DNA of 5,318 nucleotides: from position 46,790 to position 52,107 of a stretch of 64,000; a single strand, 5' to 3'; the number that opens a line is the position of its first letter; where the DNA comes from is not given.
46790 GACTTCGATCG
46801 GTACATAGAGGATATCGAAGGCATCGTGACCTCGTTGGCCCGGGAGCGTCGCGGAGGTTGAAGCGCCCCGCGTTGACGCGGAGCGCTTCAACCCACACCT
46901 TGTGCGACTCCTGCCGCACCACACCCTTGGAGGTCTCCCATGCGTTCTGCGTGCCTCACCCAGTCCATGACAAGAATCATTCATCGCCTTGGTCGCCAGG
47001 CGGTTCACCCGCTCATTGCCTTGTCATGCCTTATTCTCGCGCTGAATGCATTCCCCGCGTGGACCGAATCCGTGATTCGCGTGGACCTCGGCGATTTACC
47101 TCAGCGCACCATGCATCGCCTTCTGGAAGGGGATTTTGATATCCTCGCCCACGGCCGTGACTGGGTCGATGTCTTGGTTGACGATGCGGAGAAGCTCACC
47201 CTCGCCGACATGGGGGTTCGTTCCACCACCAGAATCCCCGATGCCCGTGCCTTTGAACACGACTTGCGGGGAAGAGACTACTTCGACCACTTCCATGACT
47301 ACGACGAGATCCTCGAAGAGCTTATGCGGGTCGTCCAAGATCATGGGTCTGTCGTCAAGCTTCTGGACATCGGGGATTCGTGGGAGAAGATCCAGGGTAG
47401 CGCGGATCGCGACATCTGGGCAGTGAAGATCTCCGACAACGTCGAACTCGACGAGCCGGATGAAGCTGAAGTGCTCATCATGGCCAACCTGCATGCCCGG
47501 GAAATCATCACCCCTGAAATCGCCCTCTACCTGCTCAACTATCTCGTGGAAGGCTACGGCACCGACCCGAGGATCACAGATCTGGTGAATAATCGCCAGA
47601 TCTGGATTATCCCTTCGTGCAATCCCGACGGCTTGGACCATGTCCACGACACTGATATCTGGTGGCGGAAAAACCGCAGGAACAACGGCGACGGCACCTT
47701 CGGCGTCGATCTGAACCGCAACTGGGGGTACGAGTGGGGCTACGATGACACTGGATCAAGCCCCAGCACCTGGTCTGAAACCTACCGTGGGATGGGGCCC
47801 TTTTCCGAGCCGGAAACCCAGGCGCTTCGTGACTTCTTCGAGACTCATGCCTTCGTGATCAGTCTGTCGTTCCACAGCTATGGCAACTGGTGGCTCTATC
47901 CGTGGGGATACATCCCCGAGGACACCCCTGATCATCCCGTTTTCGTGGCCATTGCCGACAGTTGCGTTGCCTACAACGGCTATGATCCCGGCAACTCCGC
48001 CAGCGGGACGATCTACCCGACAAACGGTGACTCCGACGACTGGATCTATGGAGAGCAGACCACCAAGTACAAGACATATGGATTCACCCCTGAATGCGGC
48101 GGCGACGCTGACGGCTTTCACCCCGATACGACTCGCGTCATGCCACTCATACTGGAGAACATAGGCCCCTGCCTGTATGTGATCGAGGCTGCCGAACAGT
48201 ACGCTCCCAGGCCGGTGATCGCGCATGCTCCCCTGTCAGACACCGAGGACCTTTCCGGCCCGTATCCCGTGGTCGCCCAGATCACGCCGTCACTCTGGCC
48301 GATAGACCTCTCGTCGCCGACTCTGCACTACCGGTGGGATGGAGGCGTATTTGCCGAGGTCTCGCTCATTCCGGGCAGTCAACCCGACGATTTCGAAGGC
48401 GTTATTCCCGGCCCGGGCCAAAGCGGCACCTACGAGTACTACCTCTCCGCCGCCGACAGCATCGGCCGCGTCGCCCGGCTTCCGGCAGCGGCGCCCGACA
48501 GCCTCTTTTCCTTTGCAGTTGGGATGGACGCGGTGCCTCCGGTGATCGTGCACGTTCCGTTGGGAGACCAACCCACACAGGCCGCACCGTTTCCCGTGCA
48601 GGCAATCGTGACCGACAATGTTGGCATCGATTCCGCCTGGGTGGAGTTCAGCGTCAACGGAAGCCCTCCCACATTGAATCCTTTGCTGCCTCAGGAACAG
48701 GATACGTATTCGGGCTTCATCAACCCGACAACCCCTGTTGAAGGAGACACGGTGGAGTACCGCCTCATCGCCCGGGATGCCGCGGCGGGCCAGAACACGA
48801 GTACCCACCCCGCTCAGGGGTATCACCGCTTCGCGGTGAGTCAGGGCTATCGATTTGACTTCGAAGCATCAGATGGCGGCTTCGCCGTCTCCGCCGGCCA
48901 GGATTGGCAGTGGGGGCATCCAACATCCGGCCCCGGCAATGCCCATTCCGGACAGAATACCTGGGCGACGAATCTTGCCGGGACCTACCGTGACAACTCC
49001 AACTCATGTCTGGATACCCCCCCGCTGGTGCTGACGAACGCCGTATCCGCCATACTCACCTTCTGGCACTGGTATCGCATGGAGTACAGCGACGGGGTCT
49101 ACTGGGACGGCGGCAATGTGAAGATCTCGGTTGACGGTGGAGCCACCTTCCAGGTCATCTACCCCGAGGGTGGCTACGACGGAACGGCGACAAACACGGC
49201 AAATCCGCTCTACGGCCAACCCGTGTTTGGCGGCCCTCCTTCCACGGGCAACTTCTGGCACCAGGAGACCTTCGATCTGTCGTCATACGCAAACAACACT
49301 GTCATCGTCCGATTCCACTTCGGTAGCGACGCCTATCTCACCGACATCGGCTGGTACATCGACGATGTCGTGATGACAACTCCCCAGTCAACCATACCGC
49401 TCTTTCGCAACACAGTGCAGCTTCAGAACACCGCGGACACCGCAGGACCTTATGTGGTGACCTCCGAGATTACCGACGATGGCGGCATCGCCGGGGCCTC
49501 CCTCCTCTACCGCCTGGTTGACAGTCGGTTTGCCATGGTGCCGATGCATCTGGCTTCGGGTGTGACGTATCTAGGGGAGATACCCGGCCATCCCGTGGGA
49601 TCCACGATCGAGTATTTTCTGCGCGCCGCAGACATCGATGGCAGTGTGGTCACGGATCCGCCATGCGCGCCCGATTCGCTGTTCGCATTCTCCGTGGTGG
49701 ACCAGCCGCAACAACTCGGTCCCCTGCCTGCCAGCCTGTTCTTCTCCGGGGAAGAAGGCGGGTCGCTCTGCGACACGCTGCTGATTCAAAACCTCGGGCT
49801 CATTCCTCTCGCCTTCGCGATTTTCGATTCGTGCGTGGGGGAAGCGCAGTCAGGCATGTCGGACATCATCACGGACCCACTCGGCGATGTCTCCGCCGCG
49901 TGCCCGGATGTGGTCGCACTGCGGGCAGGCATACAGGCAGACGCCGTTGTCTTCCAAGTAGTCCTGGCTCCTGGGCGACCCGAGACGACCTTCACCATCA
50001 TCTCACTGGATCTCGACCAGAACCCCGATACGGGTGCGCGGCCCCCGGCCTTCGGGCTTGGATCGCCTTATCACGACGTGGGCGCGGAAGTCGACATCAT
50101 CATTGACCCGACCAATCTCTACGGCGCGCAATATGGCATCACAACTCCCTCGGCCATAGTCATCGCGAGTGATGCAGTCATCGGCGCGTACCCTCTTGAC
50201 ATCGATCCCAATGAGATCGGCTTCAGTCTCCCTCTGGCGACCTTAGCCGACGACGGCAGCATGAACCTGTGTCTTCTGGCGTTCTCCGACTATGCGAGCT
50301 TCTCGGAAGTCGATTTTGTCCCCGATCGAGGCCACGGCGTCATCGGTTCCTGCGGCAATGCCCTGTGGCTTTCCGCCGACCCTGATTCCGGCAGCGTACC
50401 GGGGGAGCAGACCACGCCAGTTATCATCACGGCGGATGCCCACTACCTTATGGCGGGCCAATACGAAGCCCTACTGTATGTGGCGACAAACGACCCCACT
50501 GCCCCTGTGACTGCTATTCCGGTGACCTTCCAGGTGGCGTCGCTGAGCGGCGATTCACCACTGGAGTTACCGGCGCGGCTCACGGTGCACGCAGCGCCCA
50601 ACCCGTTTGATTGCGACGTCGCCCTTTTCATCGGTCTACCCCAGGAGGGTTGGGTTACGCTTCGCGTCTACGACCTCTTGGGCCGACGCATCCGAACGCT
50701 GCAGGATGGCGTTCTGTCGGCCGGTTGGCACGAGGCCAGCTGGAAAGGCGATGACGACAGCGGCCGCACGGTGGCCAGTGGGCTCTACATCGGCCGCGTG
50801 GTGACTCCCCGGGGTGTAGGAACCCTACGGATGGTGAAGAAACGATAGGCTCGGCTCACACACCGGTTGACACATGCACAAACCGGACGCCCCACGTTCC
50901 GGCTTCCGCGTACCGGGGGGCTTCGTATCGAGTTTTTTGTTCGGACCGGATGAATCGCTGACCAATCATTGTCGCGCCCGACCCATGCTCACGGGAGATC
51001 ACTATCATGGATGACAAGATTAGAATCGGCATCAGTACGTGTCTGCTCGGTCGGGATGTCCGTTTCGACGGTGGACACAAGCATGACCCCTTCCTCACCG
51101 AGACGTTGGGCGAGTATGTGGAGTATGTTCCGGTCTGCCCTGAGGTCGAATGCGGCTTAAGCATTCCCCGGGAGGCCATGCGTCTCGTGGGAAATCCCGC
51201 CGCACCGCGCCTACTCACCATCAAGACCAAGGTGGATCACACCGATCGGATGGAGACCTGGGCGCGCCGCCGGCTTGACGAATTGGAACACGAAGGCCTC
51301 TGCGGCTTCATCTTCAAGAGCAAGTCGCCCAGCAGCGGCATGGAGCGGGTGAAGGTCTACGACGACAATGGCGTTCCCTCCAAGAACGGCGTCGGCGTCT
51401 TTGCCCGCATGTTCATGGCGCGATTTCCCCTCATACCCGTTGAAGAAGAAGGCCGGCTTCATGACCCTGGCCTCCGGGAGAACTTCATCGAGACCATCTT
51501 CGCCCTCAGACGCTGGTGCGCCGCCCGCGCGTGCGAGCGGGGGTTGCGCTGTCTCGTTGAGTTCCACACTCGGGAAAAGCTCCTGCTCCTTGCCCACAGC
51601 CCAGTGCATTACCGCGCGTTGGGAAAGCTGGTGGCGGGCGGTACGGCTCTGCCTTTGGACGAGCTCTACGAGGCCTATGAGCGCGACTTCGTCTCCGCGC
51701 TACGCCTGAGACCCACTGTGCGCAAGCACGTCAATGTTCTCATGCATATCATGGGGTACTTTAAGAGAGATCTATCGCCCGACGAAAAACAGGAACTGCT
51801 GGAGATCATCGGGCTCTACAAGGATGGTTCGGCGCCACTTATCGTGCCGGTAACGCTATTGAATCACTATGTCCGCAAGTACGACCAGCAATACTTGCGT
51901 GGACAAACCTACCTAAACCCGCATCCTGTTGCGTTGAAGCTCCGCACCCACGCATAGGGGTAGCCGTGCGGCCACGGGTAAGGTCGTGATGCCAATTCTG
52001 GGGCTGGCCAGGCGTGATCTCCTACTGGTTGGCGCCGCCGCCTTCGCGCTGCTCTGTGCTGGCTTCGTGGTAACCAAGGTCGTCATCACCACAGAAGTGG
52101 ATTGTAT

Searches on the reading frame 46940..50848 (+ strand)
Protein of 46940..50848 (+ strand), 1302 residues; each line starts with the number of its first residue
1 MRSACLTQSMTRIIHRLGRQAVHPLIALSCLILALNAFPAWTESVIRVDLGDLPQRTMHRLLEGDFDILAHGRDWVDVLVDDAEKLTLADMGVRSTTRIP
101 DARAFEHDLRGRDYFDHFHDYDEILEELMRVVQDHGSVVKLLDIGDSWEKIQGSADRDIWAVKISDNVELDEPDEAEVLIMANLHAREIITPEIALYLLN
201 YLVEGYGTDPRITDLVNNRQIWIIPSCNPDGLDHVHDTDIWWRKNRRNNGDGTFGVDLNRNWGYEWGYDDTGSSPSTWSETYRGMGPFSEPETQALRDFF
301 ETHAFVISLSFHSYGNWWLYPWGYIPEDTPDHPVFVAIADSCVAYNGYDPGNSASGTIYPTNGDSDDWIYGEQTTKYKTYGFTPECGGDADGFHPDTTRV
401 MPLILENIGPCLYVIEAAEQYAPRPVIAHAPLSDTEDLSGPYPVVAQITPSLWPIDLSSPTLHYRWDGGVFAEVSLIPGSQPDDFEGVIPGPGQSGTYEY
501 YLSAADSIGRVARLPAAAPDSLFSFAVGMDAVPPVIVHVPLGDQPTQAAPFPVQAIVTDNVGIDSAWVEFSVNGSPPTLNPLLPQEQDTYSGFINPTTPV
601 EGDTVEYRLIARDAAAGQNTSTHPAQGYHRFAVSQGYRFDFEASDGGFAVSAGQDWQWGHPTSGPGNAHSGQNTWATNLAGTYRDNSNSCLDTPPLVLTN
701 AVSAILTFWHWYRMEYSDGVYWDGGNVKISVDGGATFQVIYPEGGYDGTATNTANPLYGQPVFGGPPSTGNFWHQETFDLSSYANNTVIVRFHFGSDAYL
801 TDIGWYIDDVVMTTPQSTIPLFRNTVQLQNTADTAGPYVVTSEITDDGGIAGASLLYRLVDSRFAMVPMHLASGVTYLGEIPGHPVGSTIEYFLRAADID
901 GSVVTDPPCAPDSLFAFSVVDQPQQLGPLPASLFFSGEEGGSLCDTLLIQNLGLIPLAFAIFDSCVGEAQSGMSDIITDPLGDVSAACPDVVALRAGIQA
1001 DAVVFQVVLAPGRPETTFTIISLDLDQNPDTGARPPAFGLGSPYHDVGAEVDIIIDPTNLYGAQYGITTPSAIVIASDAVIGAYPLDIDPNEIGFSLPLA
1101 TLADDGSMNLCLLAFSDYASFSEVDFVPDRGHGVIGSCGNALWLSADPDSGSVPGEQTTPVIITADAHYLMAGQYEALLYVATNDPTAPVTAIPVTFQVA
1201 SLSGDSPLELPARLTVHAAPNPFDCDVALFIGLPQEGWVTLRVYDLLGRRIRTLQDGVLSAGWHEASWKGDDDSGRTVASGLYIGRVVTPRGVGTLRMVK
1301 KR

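Call 69: search_protein_families(library=pfam, proteins=[window:46940-50848:+], max_evalue=0.00001)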
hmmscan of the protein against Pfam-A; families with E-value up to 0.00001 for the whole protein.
window:46940-50848:+ (1302 aa): 3 families
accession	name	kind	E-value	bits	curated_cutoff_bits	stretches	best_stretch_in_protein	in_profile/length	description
PF00246.29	Peptidase_M14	-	6.3e-72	243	21.6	1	127-402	4-278/286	Zinc carboxypeptidase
PF20773.4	InhA-like_MAM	-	6.4e-09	36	26.9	1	685-813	47-163/191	Immune inhibitor A-like, MAM domain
PF13860.13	FlgD_ig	-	6.5e-07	29.7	27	1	1239-1283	25-69/79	FlgD Ig-like domain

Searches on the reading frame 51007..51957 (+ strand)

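Call 69: search_protein_families(library=pfam, proteins=[window:51007-51957:+], max_evalue=0.00001)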
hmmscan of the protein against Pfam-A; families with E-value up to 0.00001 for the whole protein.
window:51007-51957:+ (316 aa): 2 families
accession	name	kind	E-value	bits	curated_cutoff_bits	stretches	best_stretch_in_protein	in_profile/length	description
PF08349.16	DUF1722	-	5.2e-46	156.1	22.5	1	191-307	1-117/117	Protein of unknown function (DUF1722)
PF04463.17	2-thiour_desulf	-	9e-43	146.1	34.7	1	7-148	1-141/141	2-thiouracil desulfurase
